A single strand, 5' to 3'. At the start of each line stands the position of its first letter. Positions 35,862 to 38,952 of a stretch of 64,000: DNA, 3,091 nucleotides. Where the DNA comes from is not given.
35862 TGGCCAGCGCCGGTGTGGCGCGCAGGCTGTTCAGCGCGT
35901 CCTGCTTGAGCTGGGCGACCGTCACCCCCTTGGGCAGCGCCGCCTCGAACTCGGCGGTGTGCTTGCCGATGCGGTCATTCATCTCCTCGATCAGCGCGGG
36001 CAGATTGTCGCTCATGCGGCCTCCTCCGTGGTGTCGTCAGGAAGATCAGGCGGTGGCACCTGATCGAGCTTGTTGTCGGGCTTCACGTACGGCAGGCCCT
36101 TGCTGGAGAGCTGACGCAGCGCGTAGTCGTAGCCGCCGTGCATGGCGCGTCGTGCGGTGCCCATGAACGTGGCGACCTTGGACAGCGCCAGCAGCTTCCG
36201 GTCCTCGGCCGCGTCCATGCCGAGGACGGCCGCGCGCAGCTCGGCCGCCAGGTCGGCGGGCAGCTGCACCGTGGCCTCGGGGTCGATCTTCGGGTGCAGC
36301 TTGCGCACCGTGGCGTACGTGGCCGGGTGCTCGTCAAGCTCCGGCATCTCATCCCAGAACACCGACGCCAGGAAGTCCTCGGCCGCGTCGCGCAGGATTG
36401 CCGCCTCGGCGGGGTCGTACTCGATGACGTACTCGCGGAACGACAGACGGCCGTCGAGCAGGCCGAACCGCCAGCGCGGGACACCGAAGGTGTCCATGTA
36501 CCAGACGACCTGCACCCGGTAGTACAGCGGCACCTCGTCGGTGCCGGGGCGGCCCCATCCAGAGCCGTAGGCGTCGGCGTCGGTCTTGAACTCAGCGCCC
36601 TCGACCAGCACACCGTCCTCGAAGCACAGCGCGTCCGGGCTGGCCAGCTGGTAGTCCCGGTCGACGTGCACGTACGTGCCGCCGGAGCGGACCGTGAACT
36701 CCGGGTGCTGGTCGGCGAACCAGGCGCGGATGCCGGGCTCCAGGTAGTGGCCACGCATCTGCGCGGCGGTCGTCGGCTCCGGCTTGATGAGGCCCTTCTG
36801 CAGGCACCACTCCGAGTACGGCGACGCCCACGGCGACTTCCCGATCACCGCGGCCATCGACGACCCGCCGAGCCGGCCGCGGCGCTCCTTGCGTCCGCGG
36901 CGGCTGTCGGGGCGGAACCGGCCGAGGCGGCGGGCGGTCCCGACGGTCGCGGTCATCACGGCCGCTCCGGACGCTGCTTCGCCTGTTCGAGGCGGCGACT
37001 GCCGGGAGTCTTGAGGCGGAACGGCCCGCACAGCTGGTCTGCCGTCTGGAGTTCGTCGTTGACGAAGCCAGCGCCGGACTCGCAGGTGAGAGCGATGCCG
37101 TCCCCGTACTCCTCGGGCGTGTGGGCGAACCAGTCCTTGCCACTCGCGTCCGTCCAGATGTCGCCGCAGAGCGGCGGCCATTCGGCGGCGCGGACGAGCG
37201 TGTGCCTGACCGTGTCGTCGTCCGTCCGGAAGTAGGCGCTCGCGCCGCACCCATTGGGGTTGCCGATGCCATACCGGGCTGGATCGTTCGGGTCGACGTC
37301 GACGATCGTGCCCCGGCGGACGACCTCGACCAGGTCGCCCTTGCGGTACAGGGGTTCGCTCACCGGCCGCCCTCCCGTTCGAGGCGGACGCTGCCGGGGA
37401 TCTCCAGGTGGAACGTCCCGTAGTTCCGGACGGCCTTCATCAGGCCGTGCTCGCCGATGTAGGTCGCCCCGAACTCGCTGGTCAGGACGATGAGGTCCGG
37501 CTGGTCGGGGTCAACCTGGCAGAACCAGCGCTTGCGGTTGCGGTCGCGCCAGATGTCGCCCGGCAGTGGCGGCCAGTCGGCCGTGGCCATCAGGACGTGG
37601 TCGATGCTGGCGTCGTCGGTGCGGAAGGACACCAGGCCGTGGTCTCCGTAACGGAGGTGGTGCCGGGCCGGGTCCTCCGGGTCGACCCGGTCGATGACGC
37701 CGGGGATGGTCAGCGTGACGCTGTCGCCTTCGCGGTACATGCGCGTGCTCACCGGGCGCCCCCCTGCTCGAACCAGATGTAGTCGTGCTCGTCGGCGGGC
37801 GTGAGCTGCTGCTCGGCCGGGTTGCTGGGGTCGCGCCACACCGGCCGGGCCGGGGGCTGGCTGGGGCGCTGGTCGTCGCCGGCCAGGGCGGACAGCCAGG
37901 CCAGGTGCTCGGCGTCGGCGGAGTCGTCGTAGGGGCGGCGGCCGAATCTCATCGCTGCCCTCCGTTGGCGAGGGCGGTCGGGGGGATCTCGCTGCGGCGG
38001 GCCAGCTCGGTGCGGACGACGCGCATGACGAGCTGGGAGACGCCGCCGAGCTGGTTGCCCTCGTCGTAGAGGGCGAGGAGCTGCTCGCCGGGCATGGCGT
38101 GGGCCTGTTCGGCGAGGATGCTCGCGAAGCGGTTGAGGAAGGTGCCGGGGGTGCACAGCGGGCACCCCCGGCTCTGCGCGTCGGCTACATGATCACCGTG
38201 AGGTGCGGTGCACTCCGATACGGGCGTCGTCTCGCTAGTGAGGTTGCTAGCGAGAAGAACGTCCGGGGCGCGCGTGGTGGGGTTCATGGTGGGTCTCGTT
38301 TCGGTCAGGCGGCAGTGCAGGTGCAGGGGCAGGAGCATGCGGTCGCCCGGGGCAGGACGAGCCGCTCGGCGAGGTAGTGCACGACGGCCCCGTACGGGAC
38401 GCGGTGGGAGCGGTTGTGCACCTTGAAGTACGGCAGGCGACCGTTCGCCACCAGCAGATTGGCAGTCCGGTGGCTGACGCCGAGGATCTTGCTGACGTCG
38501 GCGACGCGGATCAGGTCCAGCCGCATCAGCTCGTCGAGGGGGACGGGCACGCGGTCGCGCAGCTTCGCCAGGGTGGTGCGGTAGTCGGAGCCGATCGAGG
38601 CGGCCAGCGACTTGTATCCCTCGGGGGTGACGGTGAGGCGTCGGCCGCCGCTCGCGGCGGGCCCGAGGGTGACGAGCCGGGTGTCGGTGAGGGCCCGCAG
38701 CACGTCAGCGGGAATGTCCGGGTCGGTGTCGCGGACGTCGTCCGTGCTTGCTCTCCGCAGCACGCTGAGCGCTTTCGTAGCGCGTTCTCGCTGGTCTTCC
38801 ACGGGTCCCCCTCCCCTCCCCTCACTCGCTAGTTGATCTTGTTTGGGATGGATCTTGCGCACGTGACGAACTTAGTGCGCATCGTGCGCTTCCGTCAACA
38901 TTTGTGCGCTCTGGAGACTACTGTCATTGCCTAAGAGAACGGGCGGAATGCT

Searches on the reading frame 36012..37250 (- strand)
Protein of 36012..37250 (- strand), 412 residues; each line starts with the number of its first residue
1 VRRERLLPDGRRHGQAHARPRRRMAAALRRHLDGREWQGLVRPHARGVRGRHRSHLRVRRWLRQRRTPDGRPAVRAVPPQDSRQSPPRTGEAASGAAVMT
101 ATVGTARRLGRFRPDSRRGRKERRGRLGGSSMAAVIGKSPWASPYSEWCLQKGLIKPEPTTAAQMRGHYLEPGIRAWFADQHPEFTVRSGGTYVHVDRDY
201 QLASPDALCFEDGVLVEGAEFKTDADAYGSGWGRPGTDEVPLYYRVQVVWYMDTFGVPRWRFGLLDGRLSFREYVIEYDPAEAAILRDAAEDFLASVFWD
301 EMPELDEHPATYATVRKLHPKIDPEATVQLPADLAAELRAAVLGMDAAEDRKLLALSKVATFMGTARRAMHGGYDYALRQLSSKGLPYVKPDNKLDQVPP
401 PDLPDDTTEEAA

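Call 8: search_protein_families(library=pfam, proteins=[window:36012-37250:-], max_evalue=0.01)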
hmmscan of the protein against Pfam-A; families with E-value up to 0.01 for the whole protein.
window:36012-37250:- (412 aa): 1 family
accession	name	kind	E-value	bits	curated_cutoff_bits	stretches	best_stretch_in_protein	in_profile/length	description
PF09588.16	YqaJ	-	1.6e-13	51.6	22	1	122-253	5-145/150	YqaJ-like viral recombinase domain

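Call 9: search_protein_families(library=phrogs, proteins=[window:36012-37250:-], max_evalue=0.001)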
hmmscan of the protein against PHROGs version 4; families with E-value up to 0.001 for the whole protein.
window:36012-37250:- (412 aa): 1 family
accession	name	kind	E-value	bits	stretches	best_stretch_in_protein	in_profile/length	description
phrog_434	-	DNA, RNA and nucleotide metabolism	9.7e-62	210.3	1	98-388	39-332/372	RecE-like recombination exonuclease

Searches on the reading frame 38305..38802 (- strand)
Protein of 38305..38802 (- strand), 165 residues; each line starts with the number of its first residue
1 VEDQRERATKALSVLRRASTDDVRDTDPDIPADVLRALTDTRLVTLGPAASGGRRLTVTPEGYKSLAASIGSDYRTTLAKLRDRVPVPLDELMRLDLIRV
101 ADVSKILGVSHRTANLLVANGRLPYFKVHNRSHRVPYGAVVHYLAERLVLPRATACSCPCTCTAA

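Call 8: search_protein_families(library=pfam, proteins=[window:38305-38802:-], max_evalue=0.01)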
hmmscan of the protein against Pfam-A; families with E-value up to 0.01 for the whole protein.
window:38305-38802:- (165 aa): 1 family
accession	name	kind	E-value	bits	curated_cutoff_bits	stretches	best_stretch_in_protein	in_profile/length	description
PF12728.13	HTH_17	-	1.9e-08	34.9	27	1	98-147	2-50/51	Helix-turn-helix domain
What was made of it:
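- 38305..38802 (-): First gene of the leftward operon, 165 aa, with a C-terminal HTH_17 (excisionase/MerR-type) domain. PF12728 scores 34.9 bits against a cutoff of 27 (call 8).
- On HTH_17 / excisionase-type DNA-binding domain (gene 38305-38802): 34.9 bits against a cutoff of 27, residues 98-147 (call 8).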

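Call 9: search_protein_families(library=phrogs, proteins=[window:38305-38802:-], max_evalue=0.001)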
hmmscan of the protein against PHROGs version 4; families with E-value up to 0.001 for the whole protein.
window:38305-38802:- (165 aa): 2 families
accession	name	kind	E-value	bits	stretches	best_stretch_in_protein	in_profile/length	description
phrog_6401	-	DNA, RNA and nucleotide metabolism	5e-05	24.1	1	96-147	8-59/64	DNA binding protein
phrog_66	-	integration and excision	0.00072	20.3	1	88-148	84-144/412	excisionase and transcriptional regulator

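Call 88: search_protein_families(library=ncbifam, proteins=[window:38305-38802:-], max_evalue=0.1)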
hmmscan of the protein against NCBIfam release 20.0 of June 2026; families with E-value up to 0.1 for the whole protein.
window:38305-38802:- (165 aa): 2 families
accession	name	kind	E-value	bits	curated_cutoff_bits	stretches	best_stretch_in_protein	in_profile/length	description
TIGR01764.1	excise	domain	0.00014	22.1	28.8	1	98-145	2-48/49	excisionase family DNA-binding protein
NF047737.1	antiphage_MADS1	equivalog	0.00082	19.6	80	1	98-130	4-36/49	methylation-associated defense system helix-turn-helix domain-containing protein MAD1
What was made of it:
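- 38305..38802 (-): TIGR01764 is sub-threshold (call 88).
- On HTH_17 / excisionase-type DNA-binding domain (gene 38305-38802): TIGR01764 'excise' scores only 22.1 against 28.8 (call 88), so an excisionase function is not implied.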
